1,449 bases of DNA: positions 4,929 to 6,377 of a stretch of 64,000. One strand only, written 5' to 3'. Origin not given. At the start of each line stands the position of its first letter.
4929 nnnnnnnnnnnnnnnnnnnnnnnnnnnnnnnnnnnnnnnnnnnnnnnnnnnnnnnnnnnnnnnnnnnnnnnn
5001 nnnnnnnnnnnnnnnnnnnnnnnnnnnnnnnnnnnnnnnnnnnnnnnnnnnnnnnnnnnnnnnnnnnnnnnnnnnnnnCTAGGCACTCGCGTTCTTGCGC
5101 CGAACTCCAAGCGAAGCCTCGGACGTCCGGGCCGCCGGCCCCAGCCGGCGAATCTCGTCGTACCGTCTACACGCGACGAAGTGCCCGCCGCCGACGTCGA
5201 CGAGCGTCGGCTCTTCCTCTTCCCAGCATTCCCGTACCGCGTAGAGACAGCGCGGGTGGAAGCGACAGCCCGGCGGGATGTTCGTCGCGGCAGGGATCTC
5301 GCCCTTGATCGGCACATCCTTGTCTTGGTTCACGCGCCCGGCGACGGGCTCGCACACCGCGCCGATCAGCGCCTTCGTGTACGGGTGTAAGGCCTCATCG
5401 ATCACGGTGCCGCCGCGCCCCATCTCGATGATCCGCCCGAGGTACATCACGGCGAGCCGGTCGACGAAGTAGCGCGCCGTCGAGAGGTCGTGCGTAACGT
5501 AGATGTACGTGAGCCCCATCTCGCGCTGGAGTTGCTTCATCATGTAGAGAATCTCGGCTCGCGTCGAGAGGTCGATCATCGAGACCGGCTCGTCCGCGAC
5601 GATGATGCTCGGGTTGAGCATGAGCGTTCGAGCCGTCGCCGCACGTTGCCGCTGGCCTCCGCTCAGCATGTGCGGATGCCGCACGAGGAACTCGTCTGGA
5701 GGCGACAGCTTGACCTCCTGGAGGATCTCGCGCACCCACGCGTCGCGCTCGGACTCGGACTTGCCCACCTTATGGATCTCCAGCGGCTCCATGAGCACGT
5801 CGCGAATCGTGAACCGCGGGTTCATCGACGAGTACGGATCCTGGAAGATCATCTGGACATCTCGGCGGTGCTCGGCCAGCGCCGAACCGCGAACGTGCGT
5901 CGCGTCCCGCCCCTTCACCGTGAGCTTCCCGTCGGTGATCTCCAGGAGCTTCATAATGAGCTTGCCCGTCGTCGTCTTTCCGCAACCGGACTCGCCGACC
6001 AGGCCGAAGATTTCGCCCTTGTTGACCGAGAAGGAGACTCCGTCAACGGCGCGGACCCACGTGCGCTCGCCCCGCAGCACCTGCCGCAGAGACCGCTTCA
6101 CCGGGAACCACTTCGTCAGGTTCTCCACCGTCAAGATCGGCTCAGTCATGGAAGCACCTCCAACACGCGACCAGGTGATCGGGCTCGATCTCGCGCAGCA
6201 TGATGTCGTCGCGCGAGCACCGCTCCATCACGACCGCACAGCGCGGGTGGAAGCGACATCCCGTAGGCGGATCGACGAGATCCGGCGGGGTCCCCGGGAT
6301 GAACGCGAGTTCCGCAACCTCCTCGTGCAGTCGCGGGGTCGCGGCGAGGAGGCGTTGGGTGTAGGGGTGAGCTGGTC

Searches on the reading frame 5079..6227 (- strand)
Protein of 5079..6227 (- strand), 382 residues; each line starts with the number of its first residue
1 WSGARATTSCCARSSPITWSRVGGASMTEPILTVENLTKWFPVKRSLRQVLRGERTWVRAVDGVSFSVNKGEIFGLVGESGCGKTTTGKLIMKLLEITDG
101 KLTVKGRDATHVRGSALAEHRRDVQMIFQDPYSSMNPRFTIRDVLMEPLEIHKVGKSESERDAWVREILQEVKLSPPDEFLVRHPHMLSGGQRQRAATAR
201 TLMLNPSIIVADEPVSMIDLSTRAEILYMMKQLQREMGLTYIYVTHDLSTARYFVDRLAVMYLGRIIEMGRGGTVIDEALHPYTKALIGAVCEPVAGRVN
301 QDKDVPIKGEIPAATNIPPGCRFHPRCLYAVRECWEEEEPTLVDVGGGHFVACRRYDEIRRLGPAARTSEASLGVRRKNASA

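Call 81: search_protein_families(library=pfam, proteins=[window:5079-6227:-], max_evalue=1e-8)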
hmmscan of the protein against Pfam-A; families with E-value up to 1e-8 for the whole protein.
window:5079-6227:- (382 aa): 2 families
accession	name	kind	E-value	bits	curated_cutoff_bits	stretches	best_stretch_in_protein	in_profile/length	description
PF00005.33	ABC_tran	-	2e-31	109.9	25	1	62-215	2-136/137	ABC transporter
PF08352.17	oligo_HPY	-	2.1e-15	57.3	27.1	1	267-334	1-65/65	Oligopeptide/dipeptide transporter, C-terminal region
